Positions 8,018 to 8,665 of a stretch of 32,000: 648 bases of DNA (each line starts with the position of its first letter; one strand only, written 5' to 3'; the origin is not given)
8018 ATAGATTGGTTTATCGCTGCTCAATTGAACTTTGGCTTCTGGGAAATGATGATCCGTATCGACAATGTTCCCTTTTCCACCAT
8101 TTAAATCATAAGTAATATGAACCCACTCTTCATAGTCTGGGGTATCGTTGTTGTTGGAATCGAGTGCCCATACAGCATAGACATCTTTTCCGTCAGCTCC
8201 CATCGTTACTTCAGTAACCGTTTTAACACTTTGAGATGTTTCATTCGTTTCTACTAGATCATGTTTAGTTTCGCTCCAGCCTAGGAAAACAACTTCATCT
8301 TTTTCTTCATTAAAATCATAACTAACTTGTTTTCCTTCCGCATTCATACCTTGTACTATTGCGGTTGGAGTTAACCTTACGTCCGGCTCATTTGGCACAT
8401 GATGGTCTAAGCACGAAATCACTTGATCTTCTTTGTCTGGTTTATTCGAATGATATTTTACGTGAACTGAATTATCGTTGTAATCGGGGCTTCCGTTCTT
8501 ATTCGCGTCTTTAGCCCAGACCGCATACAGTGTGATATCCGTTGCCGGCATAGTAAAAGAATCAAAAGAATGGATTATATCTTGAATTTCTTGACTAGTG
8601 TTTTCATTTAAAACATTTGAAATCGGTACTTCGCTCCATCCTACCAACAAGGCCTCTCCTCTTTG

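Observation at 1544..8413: Seven variant modules carry a conserved His/Cys cluster (vHvxYH(A/S)N ... C-x-H-H-H): candidate metal sites in a surface repeat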

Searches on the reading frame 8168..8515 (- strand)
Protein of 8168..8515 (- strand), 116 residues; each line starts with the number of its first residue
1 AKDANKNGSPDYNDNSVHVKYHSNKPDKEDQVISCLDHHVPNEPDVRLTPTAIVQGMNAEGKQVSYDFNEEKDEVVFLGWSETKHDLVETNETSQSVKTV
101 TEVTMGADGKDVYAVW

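Call 9: find_homologous_proteins(query=A1, max_evalue=0.00001)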
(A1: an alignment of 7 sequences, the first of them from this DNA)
Query A1 (7 sequences) (116 aa, profile of the alignment): 2 proteins with E <= 0.00001 among 396 candidates.
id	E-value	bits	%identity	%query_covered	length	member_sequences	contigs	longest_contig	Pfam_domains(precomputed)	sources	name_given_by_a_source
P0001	1.3e-22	98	35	100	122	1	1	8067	-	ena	-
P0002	6.3e-18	83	100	51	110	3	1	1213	-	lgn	-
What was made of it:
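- Tried and rejected: The word-indexed homologue search with the 7-module profile found only 2 proteins (call 9).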

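Call 14: find_encoding_contigs(protein=P0001, flank=10000, max_places=3)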
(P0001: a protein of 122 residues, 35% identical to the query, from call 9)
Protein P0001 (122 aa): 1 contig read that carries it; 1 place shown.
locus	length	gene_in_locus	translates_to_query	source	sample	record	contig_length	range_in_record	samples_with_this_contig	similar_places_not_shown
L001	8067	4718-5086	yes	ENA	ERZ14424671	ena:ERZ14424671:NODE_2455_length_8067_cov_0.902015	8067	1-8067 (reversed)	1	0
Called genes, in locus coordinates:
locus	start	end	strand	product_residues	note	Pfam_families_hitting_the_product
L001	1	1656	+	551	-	?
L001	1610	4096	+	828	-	-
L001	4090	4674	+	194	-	-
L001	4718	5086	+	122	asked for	-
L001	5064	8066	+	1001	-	?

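Call 16: search_protein_representatives(alignment_id=A1)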
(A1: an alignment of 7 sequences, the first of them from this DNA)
Query: 7 sequences, 114 profile positions. Proteins with E-value up to 0.001 (for the whole library): 316; up to 1e-10: 124; up to 1e-30: 36. The best 150 are listed.
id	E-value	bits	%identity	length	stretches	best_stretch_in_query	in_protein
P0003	3.7e-224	746.0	-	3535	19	1-114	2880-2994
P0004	1.3e-178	599.2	-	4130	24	1-114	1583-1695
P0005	1.5e-153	518.4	-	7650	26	1-114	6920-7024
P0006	7.0e-109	374.5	-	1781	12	3-114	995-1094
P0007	3.3e-74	262.8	-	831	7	1-114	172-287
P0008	1.1e-71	254.6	-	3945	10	48-114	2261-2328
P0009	2.6e-68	243.8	-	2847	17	3-114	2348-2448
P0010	2.2e-65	234.3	-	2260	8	1-114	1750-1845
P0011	1.1e-61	222.4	-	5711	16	62-114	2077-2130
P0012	1.8e-61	221.8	-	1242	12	3-114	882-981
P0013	1.3e-60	218.9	-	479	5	1-114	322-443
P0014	2.5e-58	211.6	-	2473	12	1-114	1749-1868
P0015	1.5e-57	209.1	-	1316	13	3-114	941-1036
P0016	9.1e-53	193.7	-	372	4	1-114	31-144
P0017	1.4e-51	189.8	-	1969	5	1-114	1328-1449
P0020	1.9e-48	179.7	-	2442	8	1-114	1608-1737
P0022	3.2e-45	169.4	-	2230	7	1-114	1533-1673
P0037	1.6e-32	128.4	-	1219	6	1-114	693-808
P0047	2.1e-26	108.7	-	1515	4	1-111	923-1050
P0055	7.0e-23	97.4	-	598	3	1-114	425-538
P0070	1.2e-17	80.5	-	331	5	1-114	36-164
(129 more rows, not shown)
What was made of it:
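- Tried and rejected: The exhaustive representative search was needed (call 16).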

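Call 20: search_solved_structures(query=A1, max_evalue=1, show_alignments=3)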
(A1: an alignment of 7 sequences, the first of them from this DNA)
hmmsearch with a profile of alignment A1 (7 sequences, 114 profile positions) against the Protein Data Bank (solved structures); distinct sequences matched with E-value up to 1: 3.
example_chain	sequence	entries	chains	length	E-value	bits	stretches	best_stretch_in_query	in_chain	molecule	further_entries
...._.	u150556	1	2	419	0.023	18.3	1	36-96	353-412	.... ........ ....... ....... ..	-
8rty_E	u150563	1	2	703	0.053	17.2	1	36-96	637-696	Methylated-DNA--protein-cysteine methyltransferase,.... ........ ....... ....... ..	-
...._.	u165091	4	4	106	0.75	13.4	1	15-57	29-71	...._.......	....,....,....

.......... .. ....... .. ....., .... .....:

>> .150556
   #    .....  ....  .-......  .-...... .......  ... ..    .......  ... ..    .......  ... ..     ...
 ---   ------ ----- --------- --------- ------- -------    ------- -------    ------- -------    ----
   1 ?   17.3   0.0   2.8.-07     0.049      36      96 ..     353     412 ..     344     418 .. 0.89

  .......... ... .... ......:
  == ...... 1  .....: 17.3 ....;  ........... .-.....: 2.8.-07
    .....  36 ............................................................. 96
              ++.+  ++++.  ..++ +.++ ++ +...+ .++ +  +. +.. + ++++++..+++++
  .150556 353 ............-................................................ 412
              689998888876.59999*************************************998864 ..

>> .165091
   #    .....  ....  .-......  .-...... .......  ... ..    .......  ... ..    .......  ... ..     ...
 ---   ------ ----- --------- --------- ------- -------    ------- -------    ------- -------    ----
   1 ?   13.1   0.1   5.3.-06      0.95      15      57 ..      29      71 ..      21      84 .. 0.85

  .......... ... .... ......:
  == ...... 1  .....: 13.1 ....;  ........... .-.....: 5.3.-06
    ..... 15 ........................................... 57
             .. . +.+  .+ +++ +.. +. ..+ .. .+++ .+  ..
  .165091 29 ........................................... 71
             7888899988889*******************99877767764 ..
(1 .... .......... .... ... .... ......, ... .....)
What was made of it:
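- Tried and rejected: The PDB sequence search with the class-C profile gave only chance-level hits, E >= 0.02 (call 20).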

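Call 66: find_encoding_contigs(protein=P0013, flank=10000, max_places=5)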
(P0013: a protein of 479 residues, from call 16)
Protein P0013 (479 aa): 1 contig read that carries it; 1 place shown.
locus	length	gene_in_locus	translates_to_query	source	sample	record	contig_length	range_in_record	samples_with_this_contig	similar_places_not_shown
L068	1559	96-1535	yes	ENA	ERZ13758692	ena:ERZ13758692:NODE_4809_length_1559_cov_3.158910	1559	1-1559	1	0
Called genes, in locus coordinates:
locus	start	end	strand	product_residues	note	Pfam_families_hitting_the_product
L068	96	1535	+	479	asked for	PF09479:Flg_new (faint)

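Call 70: search_protein_families(library=pfam, proteins=[P0010, P0014, P0037, P0017, P0055, P0070], max_evalue=0.001)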
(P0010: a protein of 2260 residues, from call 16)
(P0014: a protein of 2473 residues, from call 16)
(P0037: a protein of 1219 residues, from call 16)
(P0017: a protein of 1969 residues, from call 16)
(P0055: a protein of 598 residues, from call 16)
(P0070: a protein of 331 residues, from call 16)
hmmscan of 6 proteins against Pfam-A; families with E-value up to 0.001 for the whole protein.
P0010 (2260 aa): 4 families
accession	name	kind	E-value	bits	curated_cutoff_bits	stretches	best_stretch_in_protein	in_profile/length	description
PF00395.25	SLH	-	1.4e-26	92.6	20.8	2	2114-2156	2-44/44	S-layer homology domain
PF09479.16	Flg_new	-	9e-19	67.8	27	1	1963-2005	3-39/65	Listeria-Bacteroides repeat domain (List_Bact_rpt)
PF13620.12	CarboxypepD_reg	-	0.00014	22.5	32.3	1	1208-1254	18-64/82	Carboxypeptidase regulatory-like domain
PF17210.9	SdrD_B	-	0.00032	21.3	29.7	1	1185-1291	8-110/112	SdrD B-like domain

P0014 (2473 aa): 1 family
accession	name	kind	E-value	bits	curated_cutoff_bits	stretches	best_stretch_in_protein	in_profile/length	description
PF09479.16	Flg_new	-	2.8e-10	40.6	27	0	2034-2078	1-41/65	Listeria-Bacteroides repeat domain (List_Bact_rpt)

P0037 (1219 aa): 3 families
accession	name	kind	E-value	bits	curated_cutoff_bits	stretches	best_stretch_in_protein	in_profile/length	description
PF03382.20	DUF285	-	1.6e-13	50.9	25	1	332-419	27-110/120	Mycoplasma protein of unknown function, DUF285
PF13306.12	LRR_5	-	1.1e-05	25.7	27.7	1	337-431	30-112/127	BspA type Leucine rich repeat region (6 copies)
PF13855.12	LRR_8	-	0.00025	21.2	27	1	362-403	19-58/61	Leucine rich repeat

P0017 (1969 aa): 1 family
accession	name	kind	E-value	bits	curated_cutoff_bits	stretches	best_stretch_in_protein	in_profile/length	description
PF09479.16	Flg_new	-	9.7e-09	35.7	27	1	1243-1301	1-53/65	Listeria-Bacteroides repeat domain (List_Bact_rpt)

P0055 (598 aa): 3 families
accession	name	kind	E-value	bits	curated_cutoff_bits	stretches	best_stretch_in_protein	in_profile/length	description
PF03382.20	DUF285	-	7e-34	116.6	25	2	28-144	4-114/120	Mycoplasma protein of unknown function, DUF285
PF13306.12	LRR_5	-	4.4e-07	30.3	27.7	1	57-151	7-89/127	BspA type Leucine rich repeat region (6 copies)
PF09479.16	Flg_new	-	1.2e-05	25.8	27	0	211-268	4-53/65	Listeria-Bacteroides repeat domain (List_Bact_rpt)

P0070 (331 aa): 1 family
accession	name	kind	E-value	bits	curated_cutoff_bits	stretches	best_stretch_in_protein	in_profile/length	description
PF09479.16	Flg_new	-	6.9e-13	49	27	1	183-246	1-64/65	Listeria-Bacteroides repeat domain (List_Bact_rpt)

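Call 74: find_encoding_contigs(protein=P0003, flank=10000, max_places=3)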
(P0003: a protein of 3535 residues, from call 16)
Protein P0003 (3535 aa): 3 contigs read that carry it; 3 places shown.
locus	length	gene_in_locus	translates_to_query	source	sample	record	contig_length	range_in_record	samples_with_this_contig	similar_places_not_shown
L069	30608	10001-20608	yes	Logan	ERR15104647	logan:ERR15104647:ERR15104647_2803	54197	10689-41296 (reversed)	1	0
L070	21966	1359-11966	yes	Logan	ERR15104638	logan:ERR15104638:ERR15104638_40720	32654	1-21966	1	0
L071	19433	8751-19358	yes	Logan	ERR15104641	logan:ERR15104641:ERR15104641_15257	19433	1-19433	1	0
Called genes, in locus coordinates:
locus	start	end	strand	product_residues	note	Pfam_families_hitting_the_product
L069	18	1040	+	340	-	PF03816:LytR_cpsA_psr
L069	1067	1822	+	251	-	PF04203:Sortase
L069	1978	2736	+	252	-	PF02706:Wzz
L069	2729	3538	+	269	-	PF19567:CpsB_CapC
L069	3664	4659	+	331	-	PF00437:T2SSE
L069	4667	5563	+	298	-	PF00482:T2SSF (weak)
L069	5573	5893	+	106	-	PF07963:N_methyl, PF26697:ComGC_C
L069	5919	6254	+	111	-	-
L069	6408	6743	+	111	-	-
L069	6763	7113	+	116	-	-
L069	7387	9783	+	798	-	PF00133:tRNA-synt_1, PF09334:tRNA-synt_1g, PF13603:tRNA-synt_1_2, PF00133:tRNA-synt_1, PF08264:Anticodon_1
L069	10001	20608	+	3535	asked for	PF09479:Flg_new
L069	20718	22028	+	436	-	PF01734:Patatin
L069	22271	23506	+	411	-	PF00579:tRNA-synt_1b, PF22421:SYY_C-terminal, PF01479:S4 (weak)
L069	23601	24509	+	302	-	PF02129:Peptidase_S15, PF12146:Hydrolase_4, PF00561:Abhydrolase_1, PF00326:Peptidase_S9 (faint)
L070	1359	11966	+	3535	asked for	PF09479:Flg_new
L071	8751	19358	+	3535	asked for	PF09479:Flg_new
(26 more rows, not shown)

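Call 75: find_encoding_contigs(protein=P0022, flank=10000, max_places=3)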
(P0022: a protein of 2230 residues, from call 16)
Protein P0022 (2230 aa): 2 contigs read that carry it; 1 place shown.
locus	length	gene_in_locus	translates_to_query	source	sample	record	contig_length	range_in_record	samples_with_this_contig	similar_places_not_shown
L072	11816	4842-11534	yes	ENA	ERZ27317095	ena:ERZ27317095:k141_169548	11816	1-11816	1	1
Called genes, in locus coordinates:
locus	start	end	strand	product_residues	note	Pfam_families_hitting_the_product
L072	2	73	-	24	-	?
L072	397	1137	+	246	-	PF13546:DDE_5 (weak)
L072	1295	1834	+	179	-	-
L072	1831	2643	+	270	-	-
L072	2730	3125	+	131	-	PF00581:Rhodanese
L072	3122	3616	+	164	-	PF13238:AAA_18, PF01202:SKI (faint)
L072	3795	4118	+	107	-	PF01035:DNA_binding_1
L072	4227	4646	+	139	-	PF01243:PNPOx_N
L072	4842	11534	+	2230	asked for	PF09479:Flg_new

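Call 81: list_cluster_members(proteins=[P0003, P0017, P0020, P0022, P0047, P0010, P0037])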
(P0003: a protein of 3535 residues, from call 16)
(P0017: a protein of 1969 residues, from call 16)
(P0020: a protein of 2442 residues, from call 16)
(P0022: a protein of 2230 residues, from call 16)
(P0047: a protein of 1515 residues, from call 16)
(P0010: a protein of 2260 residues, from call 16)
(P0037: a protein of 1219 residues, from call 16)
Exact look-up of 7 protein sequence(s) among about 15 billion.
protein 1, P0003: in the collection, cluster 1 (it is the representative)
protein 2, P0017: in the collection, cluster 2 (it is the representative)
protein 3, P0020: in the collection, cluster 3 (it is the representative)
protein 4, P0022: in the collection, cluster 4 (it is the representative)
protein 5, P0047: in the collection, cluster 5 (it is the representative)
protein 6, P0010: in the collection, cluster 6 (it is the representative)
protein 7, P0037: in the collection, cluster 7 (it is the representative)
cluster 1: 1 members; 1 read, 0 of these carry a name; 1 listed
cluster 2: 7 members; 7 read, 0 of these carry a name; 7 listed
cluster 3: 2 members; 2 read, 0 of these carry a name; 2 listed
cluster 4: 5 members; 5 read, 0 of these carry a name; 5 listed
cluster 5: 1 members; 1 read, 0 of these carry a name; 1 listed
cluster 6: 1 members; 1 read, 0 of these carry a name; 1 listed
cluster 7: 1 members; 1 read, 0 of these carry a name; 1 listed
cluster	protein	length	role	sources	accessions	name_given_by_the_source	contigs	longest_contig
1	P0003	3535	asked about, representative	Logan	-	-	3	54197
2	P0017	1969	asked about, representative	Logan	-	-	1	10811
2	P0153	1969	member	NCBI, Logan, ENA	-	-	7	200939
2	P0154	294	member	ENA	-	-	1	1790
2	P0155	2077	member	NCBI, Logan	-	-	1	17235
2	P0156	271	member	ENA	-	-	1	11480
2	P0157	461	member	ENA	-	-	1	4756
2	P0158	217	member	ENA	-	-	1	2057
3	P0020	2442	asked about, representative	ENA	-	-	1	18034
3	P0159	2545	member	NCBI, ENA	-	-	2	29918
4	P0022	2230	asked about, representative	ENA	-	-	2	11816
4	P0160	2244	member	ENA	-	-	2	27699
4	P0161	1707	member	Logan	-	-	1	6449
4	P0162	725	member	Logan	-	-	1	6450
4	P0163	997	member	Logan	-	-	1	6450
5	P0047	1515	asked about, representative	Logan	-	-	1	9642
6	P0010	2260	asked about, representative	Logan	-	-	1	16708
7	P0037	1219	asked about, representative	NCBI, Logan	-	-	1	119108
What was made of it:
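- Tried and rejected: Source databases give no names for the homologues (call 81).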
